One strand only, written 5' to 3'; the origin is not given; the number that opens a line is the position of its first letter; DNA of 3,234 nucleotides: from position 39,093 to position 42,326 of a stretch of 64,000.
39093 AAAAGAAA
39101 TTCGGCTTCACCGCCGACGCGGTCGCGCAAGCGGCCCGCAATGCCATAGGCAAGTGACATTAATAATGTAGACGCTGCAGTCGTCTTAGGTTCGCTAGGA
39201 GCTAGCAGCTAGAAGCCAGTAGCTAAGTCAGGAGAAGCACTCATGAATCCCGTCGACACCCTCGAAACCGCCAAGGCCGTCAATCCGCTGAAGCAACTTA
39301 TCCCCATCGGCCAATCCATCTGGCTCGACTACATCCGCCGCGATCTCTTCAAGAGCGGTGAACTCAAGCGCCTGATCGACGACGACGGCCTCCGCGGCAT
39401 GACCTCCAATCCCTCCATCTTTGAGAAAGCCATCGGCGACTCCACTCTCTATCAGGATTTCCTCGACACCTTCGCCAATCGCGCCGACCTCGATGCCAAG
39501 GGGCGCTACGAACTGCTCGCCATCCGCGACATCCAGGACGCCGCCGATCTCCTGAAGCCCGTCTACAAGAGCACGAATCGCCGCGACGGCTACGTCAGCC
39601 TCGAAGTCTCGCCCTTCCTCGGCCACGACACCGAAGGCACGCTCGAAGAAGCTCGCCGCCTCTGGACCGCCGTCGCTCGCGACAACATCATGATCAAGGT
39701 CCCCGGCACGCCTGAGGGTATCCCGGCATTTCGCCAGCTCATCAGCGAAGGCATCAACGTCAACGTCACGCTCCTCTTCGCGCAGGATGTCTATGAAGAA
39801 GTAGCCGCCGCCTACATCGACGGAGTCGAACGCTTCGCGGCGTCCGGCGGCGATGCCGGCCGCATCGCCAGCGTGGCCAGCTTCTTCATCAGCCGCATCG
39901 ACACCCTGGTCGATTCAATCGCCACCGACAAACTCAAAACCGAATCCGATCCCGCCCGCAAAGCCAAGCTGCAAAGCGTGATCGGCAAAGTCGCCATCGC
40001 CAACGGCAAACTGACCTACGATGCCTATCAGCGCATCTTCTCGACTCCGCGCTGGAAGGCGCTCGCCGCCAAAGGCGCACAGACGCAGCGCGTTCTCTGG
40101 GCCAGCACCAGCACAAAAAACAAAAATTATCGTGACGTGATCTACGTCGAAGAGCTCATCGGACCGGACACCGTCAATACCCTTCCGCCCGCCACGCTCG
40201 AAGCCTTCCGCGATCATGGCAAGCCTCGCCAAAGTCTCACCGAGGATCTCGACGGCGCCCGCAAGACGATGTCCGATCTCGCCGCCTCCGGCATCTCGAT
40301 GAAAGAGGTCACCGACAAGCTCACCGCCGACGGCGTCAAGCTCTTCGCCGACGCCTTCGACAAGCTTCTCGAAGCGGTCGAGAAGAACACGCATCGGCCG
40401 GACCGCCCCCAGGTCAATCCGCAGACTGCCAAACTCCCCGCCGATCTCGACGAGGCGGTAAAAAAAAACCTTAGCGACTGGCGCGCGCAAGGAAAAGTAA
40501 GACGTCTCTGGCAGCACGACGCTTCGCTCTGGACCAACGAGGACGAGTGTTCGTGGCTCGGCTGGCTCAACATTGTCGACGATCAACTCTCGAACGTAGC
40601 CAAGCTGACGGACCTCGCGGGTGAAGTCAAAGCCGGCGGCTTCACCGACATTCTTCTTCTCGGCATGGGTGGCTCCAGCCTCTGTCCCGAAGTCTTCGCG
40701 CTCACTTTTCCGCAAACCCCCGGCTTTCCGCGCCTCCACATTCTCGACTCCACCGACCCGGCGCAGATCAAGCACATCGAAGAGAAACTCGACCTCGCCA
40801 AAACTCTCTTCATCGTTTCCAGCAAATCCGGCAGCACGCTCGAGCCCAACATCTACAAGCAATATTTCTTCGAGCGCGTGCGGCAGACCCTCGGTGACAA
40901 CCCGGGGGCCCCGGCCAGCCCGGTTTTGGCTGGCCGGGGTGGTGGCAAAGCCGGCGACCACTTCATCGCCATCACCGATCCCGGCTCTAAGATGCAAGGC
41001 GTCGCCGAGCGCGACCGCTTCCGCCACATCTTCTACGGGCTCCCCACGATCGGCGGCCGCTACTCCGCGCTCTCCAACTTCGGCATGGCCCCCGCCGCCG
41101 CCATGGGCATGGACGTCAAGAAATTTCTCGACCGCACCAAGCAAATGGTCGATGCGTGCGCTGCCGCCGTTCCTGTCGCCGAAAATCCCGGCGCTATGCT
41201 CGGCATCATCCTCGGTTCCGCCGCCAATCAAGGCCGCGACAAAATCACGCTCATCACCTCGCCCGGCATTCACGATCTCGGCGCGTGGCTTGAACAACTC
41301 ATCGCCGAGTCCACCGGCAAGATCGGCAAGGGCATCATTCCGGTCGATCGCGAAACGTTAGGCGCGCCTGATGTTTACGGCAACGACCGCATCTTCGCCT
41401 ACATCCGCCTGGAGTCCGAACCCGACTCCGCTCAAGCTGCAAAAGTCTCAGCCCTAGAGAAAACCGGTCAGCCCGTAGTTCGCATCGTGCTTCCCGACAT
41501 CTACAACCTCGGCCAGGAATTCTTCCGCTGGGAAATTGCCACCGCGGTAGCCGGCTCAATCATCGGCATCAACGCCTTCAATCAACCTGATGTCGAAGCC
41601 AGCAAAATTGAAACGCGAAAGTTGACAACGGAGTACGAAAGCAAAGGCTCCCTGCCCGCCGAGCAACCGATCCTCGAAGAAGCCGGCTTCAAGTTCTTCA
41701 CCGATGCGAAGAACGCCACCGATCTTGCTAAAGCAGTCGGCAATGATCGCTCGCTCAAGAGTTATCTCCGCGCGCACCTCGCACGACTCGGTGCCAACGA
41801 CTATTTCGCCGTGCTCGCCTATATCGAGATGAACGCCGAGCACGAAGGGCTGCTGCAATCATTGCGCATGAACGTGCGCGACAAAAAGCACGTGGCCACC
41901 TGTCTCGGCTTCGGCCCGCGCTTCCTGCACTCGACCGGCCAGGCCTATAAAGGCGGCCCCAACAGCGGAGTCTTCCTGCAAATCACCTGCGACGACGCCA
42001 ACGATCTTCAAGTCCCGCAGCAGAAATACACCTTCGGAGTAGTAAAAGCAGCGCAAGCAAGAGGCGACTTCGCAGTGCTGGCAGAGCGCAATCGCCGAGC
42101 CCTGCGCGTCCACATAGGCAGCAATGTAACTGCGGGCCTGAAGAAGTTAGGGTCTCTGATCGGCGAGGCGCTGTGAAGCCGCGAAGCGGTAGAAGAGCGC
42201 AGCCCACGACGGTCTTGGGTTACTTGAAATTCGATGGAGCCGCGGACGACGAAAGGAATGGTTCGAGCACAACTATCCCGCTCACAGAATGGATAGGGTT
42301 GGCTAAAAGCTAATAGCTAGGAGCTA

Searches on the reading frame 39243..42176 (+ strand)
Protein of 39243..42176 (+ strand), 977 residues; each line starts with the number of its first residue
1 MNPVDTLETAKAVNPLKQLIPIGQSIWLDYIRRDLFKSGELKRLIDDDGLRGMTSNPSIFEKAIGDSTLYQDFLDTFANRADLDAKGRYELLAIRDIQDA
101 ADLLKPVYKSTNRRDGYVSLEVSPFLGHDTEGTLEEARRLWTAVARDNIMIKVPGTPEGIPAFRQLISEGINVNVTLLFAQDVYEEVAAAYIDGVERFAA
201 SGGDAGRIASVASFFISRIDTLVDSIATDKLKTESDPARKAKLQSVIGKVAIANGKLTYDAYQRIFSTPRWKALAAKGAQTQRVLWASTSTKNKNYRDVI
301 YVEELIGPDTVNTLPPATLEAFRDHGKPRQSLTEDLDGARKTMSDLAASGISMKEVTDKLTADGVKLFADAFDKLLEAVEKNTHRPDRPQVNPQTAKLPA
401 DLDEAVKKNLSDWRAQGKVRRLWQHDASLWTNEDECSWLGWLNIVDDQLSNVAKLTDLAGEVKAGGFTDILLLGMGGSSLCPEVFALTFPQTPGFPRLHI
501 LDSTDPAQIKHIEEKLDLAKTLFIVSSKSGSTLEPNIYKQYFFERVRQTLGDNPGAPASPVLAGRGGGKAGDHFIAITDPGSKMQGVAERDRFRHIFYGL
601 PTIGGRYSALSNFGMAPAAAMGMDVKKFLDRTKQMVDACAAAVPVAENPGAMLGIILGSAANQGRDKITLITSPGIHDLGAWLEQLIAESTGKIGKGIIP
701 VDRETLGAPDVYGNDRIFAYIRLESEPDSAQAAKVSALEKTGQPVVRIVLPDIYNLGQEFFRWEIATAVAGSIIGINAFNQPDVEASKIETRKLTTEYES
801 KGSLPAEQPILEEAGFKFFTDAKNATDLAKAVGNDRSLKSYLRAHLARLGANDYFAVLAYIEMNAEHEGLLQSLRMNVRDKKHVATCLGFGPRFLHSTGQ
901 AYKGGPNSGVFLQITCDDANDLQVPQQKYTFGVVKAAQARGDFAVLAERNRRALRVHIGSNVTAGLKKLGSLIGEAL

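Call 95: search_protein_families(library=pfam, proteins=[window:39243-42176:+], max_evalue=0.00001)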
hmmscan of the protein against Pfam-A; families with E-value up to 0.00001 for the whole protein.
window:39243-42176:+ (977 aa): 2 families
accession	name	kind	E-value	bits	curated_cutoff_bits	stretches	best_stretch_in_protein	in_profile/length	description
PF00923.25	TAL_FSA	-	5.3e-81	272.5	27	1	26-378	1-284/285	Transaldolase/Fructose-6-phosphate aldolase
PF00342.24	PGI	-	4.5e-15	55.7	22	1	465-694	94-309/486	Phosphoglucose isomerase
